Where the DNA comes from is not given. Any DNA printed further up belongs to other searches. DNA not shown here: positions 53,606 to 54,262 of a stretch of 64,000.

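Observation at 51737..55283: PilZ c-di-GMP receptor gene embedded in a CarCDE-like acyl-CoA dehydrogenase / EtfB / ferredoxin-EtfA operon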

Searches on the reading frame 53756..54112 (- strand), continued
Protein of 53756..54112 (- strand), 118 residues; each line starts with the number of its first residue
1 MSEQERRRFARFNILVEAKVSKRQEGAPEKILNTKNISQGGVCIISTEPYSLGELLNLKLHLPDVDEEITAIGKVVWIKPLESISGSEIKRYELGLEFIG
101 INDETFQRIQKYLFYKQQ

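Call 40: find_homologous_proteins(query=A2, max_evalue=0.00001)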
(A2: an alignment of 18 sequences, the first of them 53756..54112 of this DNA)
Query A2 (18 sequences) (118 aa, profile of the alignment): 505 proteins with E <= 0.00001 among 1927 candidates; the best 120 are listed.
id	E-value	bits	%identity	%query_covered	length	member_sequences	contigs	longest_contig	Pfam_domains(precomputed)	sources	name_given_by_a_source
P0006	4.4e-50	186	53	98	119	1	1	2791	PF07238.20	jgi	jgi:hypothetical protein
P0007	1.5e-49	185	50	96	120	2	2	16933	PF07238.20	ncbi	-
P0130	1.6e-49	185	55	97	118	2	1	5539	PF07238.20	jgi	jgi:Tfp pilus assembly protein PilZ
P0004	4.8e-49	183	54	97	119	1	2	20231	PF07238.20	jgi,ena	jgi:hypothetical protein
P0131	7.1e-49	182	57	97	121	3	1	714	PF07238.20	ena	-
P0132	1.7e-48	181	46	96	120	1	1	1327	PF07238.20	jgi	jgi:hypothetical protein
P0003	1.8e-48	181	54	98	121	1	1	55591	PF07238.20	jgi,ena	-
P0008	1.9e-48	181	47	96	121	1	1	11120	PF07238.20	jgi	jgi:hypothetical protein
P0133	2.8e-48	181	50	97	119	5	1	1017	PF07238.20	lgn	-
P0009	3.7e-48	180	45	96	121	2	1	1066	PF07238.20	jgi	jgi:hypothetical protein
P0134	1.3e-47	178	46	93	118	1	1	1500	PF07238.20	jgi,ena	-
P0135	2.2e-47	178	54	97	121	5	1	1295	PF07238.20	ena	-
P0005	2.2e-47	178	51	98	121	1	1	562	PF07238.20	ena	-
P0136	3.0e-47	177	46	94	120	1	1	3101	PF07238.20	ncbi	-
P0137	4.2e-47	177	45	96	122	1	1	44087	PF07238.20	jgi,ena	-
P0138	5.4e-47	176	51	97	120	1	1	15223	PF07238.20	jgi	jgi:hypothetical protein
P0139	1.2e-46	175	47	99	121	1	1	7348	PF07238.20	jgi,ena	-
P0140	1.6e-46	175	55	93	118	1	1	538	PF07238.20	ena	-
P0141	2.2e-46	174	49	95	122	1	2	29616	PF07238.20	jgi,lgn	jgi:hypothetical protein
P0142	3.5e-46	174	46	93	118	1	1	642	PF07238.20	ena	-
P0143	4.1e-46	174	52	94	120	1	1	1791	PF07238.20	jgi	jgi:hypothetical protein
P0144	4.1e-46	174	51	98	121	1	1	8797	PF07238.20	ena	-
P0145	4.1e-46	174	54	97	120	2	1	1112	PF07238.20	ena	-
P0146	1.3e-45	172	45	96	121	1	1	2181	PF07238.20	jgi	jgi:hypothetical protein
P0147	1.6e-45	172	56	97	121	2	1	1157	PF07238.20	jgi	-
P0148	2.1e-45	171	50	97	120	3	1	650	PF07238.20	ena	-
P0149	2.6e-45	171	51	94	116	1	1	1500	PF07238.20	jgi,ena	-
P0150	6.5e-45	170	39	94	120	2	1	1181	PF07238.20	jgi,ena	-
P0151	6.7e-45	170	43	97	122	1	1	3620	PF07238.20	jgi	-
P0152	1.0e-44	169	46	96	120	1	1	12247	PF07238.20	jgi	jgi:Tfp pilus assembly protein PilZ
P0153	1.1e-44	169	50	94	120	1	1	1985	PF07238.20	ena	-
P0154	1.1e-44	169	35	96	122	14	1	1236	PF07238.20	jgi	-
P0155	1.6e-44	168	41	95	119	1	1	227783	PF07238.20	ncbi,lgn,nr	ncbi:MAG: PilZ domain-containing protein [Candidatus Omnitrophota bacterium]|nr:PilZ domain-containi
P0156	1.8e-44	168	46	96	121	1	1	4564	PF07238.20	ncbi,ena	-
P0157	2.0e-44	168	42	97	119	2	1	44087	PF07238.20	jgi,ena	-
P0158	2.6e-44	168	43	97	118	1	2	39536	PF07238.20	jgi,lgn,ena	-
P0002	3.6e-44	167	59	98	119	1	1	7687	PF07238.20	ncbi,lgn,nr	ncbi:MAG: PilZ domain-containing protein [Candidatus Omnitrophica bacterium]|nr:PilZ domain-containi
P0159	5.3e-44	167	35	96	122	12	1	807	PF07238.20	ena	-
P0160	5.7e-44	167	41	94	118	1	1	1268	PF07238.20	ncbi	-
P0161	1.1e-43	166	35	96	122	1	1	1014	PF07238.20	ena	-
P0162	1.4e-43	165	42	96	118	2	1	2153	PF07238.20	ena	-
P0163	1.6e-43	165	38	94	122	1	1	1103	PF07238.20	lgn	-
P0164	1.7e-43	165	39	94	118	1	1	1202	PF07238.20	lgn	-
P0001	2.1e-43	165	100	100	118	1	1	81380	PF07238.20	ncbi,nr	ncbi:MAG: PilZ domain-containing protein [Candidatus Omnitrophica bacterium]|nr:PilZ domain-containi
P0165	2.6e-43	165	35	96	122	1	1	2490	PF07238.20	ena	-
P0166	3.2e-43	164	43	96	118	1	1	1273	PF07238.20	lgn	-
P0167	3.4e-43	164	36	96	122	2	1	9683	PF07238.20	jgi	jgi:c-di-GMP-binding flagellar brake protein YcgR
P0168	3.7e-43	164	34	96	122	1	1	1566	PF07238.20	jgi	jgi:c-di-GMP-binding flagellar brake protein YcgR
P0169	3.7e-43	164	37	94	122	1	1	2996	PF07238.20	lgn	-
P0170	4.5e-43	164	46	94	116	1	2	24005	PF07238.20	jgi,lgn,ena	-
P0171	4.7e-43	164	35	96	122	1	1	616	PF07238.20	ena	-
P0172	4.9e-43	164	42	97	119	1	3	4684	PF07238.20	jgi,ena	jgi:c-di-GMP-binding flagellar brake protein YcgR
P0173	5.9e-43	163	35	96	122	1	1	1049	PF07238.20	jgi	jgi:c-di-GMP-binding flagellar brake protein YcgR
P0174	7.5e-43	163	45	94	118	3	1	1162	PF07238.20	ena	-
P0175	7.9e-43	163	50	96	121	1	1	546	PF07238.20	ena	-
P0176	9.2e-43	163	39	97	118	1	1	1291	PF07238.20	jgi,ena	-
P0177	1.3e-42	162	42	96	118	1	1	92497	PF07238.20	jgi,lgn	jgi:c-di-GMP-binding flagellar brake protein YcgR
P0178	1.4e-42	162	40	94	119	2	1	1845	PF07238.20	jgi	jgi:c-di-GMP-binding flagellar brake protein YcgR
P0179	1.5e-42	162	44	94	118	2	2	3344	PF07238.20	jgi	-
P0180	1.6e-42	162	53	94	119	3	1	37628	PF07238.20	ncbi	-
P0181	1.7e-42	162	44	94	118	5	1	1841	PF07238.20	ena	-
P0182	2.8e-42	161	42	97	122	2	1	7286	PF07238.20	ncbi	-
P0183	2.9e-42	161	44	93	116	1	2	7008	PF07238.20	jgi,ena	-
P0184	3.0e-42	161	41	94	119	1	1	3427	PF07238.20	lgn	-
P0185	6.7e-42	160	39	92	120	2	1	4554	PF07238.20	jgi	-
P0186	8.5e-42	160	38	96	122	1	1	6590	PF07238.20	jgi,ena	-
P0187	1.0e-41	159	42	96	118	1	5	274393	PF07238.20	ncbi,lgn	-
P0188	1.3e-41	159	41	94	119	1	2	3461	PF07238.20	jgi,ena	-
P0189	1.5e-41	159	43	93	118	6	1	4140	PF07238.20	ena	-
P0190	1.8e-41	159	39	97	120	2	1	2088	PF07238.20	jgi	-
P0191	2.0e-41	158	39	95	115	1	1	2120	PF07238.20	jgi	jgi:hypothetical protein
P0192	2.2e-41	158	41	94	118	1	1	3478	PF07238.20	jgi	jgi:c-di-GMP-binding flagellar brake protein YcgR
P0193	2.5e-41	158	41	95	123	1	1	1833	PF07238.20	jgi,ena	-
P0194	2.5e-41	158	42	94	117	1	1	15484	PF07238.20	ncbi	-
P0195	2.9e-41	158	37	94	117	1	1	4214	PF07238.20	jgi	jgi:c-di-GMP-binding flagellar brake protein YcgR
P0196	3.1e-41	158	44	93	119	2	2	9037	PF07238.20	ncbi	-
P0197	3.5e-41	158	42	96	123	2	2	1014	PF07238.20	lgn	-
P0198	3.6e-41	158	38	95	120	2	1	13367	PF07238.20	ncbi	-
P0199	4.7e-41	157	38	94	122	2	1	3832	PF07238.20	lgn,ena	-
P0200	4.9e-41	157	36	94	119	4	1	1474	PF07238.20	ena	-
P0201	6.7e-41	157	37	96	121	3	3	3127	PF07238.20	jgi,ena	-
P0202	8.5e-41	156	41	94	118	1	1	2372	PF07238.20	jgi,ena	jgi:c-di-GMP-binding flagellar brake protein YcgR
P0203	9.2e-41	156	39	94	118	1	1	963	PF07238.20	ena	-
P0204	9.5e-41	156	40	97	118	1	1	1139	PF07238.20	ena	-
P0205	1.0e-40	156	38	93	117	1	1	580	PF07238.20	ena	-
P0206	1.4e-40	156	45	94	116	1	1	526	PF07238.20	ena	-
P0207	1.5e-40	156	38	94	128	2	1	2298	PF07238.20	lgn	-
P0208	1.9e-40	155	38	97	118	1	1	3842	PF07238.20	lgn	-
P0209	2.9e-40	155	43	96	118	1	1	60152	PF07238.20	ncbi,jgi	-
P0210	5.5e-40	154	38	96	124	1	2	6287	PF07238.20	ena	-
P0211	1.0e-39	153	38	93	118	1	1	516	PF07238.20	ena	-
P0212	1.5e-39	152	41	94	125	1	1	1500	PF07238.20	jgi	jgi:c-di-GMP-binding flagellar brake protein YcgR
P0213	1.5e-39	152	45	94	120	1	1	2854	PF07238.20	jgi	jgi:c-di-GMP-binding flagellar brake protein YcgR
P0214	1.5e-39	152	38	94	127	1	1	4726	PF07238.20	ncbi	-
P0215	1.7e-39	152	38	95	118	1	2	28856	PF07238.20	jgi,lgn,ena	-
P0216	4.3e-39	151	40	94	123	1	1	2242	PF07238.20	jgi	-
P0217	1.6e-38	149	36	92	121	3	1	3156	PF07238.20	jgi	jgi:c-di-GMP-binding flagellar brake protein YcgR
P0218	2.1e-38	149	38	97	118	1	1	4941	PF07238.20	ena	-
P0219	3.0e-38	148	37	93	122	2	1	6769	PF07238.20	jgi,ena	-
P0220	1.1e-37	146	38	93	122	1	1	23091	PF07238.20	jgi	jgi:c-di-GMP-binding flagellar brake protein YcgR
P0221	1.3e-37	146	41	95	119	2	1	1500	PF07238.20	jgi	jgi:c-di-GMP-binding flagellar brake protein YcgR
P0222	1.3e-37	146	37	97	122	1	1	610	PF07238.20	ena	-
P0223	1.7e-37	146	35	94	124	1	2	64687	PF07238.20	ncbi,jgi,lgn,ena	-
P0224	1.9e-37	146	36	97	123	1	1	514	PF07238.20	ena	-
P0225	1.9e-37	146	42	95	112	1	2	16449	PF07238.20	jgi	jgi:c-di-GMP-binding flagellar brake protein YcgR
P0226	1.9e-37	146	41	94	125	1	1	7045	PF07238.20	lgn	-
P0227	2.0e-37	146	38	92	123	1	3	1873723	PF07238.20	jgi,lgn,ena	-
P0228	4.2e-37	145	41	94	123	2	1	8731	PF07238.20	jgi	jgi:c-di-GMP-binding flagellar brake protein YcgR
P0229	5.3e-37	144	35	92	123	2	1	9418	PF07238.20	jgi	-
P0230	7.1e-37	144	36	96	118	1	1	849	PF07238.20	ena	-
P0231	9.2e-37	143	35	97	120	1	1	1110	PF07238.20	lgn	-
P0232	1.2e-36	143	38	97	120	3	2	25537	PF07238.20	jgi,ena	jgi:c-di-GMP-binding flagellar brake protein YcgR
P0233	1.3e-36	143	37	93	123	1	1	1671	PF07238.20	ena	-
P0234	1.3e-36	143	33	94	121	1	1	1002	PF07238.20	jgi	jgi:c-di-GMP-binding flagellar brake protein YcgR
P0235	1.6e-36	143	37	97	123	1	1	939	PF07238.20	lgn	-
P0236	2.1e-36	142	37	92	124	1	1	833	PF07238.20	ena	-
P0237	4.1e-36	141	38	97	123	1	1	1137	PF07238.20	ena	-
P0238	4.2e-36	141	35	92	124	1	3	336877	PF07238.20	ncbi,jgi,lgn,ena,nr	ncbi:MAG: PilZ domain-containing protein [Candidatus Omnitrophica bacterium]|jgi:c-di-GMP-binding fl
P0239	4.6e-36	141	38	97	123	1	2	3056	PF07238.20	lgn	-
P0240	7.8e-36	140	36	96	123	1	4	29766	PF07238.20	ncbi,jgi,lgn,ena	-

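Call 41: find_encoding_contigs(protein=P0238, flank=4000, max_places=3)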
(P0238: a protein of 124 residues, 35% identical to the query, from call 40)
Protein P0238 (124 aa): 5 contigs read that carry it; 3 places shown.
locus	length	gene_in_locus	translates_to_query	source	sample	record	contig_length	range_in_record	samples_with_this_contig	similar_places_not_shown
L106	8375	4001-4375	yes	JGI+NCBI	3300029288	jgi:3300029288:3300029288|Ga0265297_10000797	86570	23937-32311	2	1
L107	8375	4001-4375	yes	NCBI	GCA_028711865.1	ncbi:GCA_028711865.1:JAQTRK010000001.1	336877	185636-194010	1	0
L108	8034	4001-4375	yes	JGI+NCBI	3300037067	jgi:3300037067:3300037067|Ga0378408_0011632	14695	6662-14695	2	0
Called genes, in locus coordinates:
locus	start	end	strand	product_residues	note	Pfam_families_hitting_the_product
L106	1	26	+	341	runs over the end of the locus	PF01118:Semialdhyde_dh, PF02774:Semialdhyde_dhC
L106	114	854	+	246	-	PF01416:PseudoU_synth_1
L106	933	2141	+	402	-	PF00483:NTP_transferase, PF24894:Hexapep_GlmU, PF25084:LbH_EIF2B, PF25087:GMPPB_C (weak), PF25247:LbH_GLGC (weak)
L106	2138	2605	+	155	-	PF00583:Acetyltransf_1, PF13673:Acetyltransf_10, PF13508:Acetyltransf_7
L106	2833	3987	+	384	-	PF02771:Acyl-CoA_dh_N, PF22924:ACOX_C_alpha1 (faint), PF02770:Acyl-CoA_dh_M, PF00441:Acyl-CoA_dh_1, PF08028:Acyl-CoA_dh_2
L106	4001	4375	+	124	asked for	PF07238:PilZ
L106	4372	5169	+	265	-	PF01012:ETF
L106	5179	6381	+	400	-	PF00037:Fer4, PF12797:Fer4_2 (weak), PF12837:Fer4_6 (weak), PF12838:Fer4_7 (weak), PF13187:Fer4_9, PF13237:Fer4_10, PF01012:ETF, PF00766:ETF_alpha, +8 more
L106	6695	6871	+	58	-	PF13384:HTH_23 (weak), PF12728:HTH_17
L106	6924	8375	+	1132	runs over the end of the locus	PF02463:SMC_N, PF13175:AAA_15 (weak), PF13304:AAA_21 (weak), PF13476:AAA_23, PF13304:AAA_21 (weak)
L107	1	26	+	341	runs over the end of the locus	PF01118:Semialdhyde_dh, PF02774:Semialdhyde_dhC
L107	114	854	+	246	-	PF01416:PseudoU_synth_1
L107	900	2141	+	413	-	PF00483:NTP_transferase, PF24894:Hexapep_GlmU, PF25084:LbH_EIF2B, PF25087:GMPPB_C (weak), PF25247:LbH_GLGC (weak)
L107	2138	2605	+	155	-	PF00583:Acetyltransf_1, PF13673:Acetyltransf_10, PF13508:Acetyltransf_7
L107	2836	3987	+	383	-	PF02771:Acyl-CoA_dh_N, PF22924:ACOX_C_alpha1 (faint), PF02770:Acyl-CoA_dh_M, PF00441:Acyl-CoA_dh_1, PF08028:Acyl-CoA_dh_2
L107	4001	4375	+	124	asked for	PF07238:PilZ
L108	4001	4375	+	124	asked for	PF07238:PilZ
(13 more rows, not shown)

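Call 42: find_encoding_contigs(protein=P0187, flank=4000, max_places=3)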
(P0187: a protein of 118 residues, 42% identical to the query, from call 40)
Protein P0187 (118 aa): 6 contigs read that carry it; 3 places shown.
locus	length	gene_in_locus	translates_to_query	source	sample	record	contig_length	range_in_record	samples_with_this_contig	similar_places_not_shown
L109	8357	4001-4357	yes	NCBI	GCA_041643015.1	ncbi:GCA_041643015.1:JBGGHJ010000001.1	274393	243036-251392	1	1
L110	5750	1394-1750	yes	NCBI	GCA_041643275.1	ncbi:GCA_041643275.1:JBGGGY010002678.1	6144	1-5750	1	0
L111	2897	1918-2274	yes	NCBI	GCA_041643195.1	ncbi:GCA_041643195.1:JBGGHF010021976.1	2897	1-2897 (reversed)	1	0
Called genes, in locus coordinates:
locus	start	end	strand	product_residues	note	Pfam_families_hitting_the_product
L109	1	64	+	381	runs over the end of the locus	PF07690:MFS_1, PF03092:BT1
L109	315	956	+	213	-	PF01914:MarC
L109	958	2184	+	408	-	PF00483:NTP_transferase, PF24894:Hexapep_GlmU, PF25084:LbH_EIF2B (weak), PF25247:LbH_GLGC (weak)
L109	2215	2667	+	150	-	PF00583:Acetyltransf_1, PF13673:Acetyltransf_10, PF13508:Acetyltransf_7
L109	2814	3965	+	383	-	PF02771:Acyl-CoA_dh_N, PF22924:ACOX_C_alpha1 (faint), PF02770:Acyl-CoA_dh_M, PF00441:Acyl-CoA_dh_1, PF08028:Acyl-CoA_dh_2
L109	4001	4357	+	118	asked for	PF07238:PilZ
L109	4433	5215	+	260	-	PF01012:ETF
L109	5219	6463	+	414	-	PF00037:Fer4 (faint), PF12797:Fer4_2 (faint), PF12837:Fer4_6 (faint), PF12838:Fer4_7, PF13187:Fer4_9 (weak), PF01012:ETF, PF00766:ETF_alpha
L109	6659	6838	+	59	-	PF12728:HTH_17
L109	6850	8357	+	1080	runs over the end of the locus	PF02463:SMC_N, PF13175:AAA_15 (weak), PF13304:AAA_21 (weak), PF13476:AAA_23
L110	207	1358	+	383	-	PF02771:Acyl-CoA_dh_N, PF22924:ACOX_C_alpha1 (faint), PF02770:Acyl-CoA_dh_M, PF00441:Acyl-CoA_dh_1, PF08028:Acyl-CoA_dh_2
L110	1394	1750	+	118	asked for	PF07238:PilZ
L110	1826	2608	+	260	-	PF01012:ETF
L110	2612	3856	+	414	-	PF00037:Fer4 (faint), PF12797:Fer4_2 (faint), PF12837:Fer4_6 (faint), PF12838:Fer4_7, PF13187:Fer4_9 (weak), PF01012:ETF, PF00766:ETF_alpha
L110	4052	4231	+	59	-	PF12728:HTH_17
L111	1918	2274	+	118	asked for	PF07238:PilZ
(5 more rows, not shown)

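Call 43: find_encoding_contigs(protein=P0223, flank=4000, max_places=3)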
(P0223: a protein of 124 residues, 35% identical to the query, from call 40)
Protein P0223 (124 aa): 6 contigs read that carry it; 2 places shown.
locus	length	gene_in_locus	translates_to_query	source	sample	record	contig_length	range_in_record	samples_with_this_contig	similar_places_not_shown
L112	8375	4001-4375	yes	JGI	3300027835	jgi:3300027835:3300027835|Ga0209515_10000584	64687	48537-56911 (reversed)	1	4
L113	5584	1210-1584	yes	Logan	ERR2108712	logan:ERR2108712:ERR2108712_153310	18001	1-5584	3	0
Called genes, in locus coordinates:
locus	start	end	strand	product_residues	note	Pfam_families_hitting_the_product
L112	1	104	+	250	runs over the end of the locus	PF00005:ABC_tran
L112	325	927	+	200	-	PF01914:MarC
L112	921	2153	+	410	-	PF00483:NTP_transferase, PF24894:Hexapep_GlmU, PF25084:LbH_EIF2B (weak), PF25247:LbH_GLGC (weak)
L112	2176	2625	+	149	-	PF00583:Acetyltransf_1, PF13673:Acetyltransf_10, PF13508:Acetyltransf_7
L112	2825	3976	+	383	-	PF02771:Acyl-CoA_dh_N, PF22924:ACOX_C_alpha1 (faint), PF02770:Acyl-CoA_dh_M, PF00441:Acyl-CoA_dh_1, PF08028:Acyl-CoA_dh_2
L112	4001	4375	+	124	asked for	PF07238:PilZ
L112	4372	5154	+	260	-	PF01012:ETF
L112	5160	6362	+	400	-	PF00037:Fer4, PF12837:Fer4_6 (weak), PF12838:Fer4_7, PF13187:Fer4_9, PF13237:Fer4_10, PF00037:Fer4 (weak), PF01012:ETF, PF00766:ETF_alpha, +5 more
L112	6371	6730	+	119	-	PF07238:PilZ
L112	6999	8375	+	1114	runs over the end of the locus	PF02463:SMC_N, PF13304:AAA_21 (weak)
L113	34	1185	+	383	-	PF02771:Acyl-CoA_dh_N, PF22924:ACOX_C_alpha1 (faint), PF02770:Acyl-CoA_dh_M, PF00441:Acyl-CoA_dh_1, PF08028:Acyl-CoA_dh_2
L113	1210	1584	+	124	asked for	PF07238:PilZ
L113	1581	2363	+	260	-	PF01012:ETF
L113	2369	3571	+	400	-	PF00037:Fer4, PF12837:Fer4_6 (weak), PF12838:Fer4_7, PF13187:Fer4_9, PF13237:Fer4_10, PF00037:Fer4 (weak), PF01012:ETF, PF00766:ETF_alpha, +5 more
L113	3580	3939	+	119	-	PF07238:PilZ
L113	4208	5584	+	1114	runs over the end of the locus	PF02463:SMC_N, PF13304:AAA_21 (weak)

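Call 44: predict_structure(alignment_id=A1)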
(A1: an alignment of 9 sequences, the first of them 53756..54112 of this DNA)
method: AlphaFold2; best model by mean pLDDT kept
length: 118 residues; sequences in the alignment: 9
mean_pLDDT: 79.9   pTM: 0.73
mean pLDDT of the five models: 79.9, 77.8, 77.3, 61.2, 55.8
residues with pLDDT >= 90: 28; 70-90: 69; 50-70: 15; < 50: 6
segments of 3 or more residues with pLDDT < 50: 1-5
pLDDT, mean of each block of 10 residues (from residue 1): 53 83 74 84 88 91 84 91 68 89 83 69
secondary structure, 60 per line:
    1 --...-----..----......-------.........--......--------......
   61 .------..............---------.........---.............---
elements in order: E17-22 E30-38 E41-46 E55-61 E68-81 E91-99 H103-115

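Call 49: fold_search(model_id=the predicted structure, library=pdb)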
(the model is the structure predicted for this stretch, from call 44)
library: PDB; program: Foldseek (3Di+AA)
matches with E <= 10: 636; with E <= 0.001: 34
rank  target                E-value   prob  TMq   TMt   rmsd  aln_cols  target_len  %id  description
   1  5vx6_A                4.7e-06  1.00  0.74  0.43   3.5       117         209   22  Structure of Bacillus subtilis Inhibitor of motility (MotI/DgrA) (released 2017-11-22)
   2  5vx6_B                6.2e-06  1.00  0.71  0.42   3.8       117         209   23  Structure of Bacillus subtilis Inhibitor of motility (MotI/DgrA) (released 2017-11-22)
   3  4xrn_B                8.1e-06  1.00  0.69  0.78   3.2       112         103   17  Pilz domain with c-di-gmp of a protein from Pseudomonas aeruginosa (released 2016-02-03)
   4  5ejl                  8.6e-06  1.00  0.71  0.38   4.1       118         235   24  MrkH, A novel c-di-GMP dependence transcription regulatory factor. (released 2016-10-19)
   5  5kgo_A                1.0e-05  1.00  0.72  0.41   3.4       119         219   24  Structure of K. pneumonia MrkH-c-di-GMP complex (released 2016-08-17)
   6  4rt1_B                1.1e-05  1.00  0.67  0.72   4.6       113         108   17  Structure of the Alg44 PilZ domain (R95A mutant) from Pseudomonas aeruginosa PAO1 in complex with c-di-GMP (released 2015-04-08)
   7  4xrn_D                1.1e-05  1.00  0.71  0.78   3.1       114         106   17  Pilz domain with c-di-gmp of a protein from Pseudomonas aeruginosa (released 2016-02-03)
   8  4xrn_C                1.3e-05  1.00  0.67  0.73   4.4       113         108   18  Pilz domain with c-di-gmp of a protein from Pseudomonas aeruginosa (released 2016-02-03)
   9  4rt1_A                1.6e-05  1.00  0.66  0.71   4.7       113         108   17  Structure of the Alg44 PilZ domain (R95A mutant) from Pseudomonas aeruginosa PAO1 in complex with c-di-GMP (released 2015-04-08)
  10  4xrn_A                1.7e-05  1.00  0.69  0.77   3.0       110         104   17  Pilz domain with c-di-gmp of a protein from Pseudomonas aeruginosa (released 2016-02-03)
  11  5kec_D                2.3e-05  1.00  0.73  0.41   3.0       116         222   21  Structure of K. pneumonia MrkH in its apo state. (released 2016-08-17)
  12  5y6g                  2.7e-05  1.00  0.72  0.65   3.5       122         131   14  PilZ domain with c-di-GMP of YcgR from Escherichia coli (released 2018-07-18)
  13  4p00_A                3.0e-05  1.00  0.67  0.13   3.7       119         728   18  Bacterial Cellulose Synthase in complex with cyclic-di-GMP and UDP (released 2014-04-09)
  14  4hg6_A                3.2e-05  1.00  0.67  0.13   3.5       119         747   18  Structure of a cellulose synthase - cellulose translocation intermediate (released 2012-12-19)
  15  4rt0_A                3.7e-05  1.00  0.65  0.70   3.3       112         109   16  Structure of the Alg44 PilZ domain from Pseudomonas aeruginosa PAO1 in complex with c-di-GMP (released 2015-04-08)
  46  3dsg_B                1.9e-02  1.00  0.48  0.56   4.4        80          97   26  XC1028 from Xanthomonas campestris Adopts a PilZ Domain-like Structure Yet with Trivial c-di-GMP Binding Activity (released 2009-05-19)
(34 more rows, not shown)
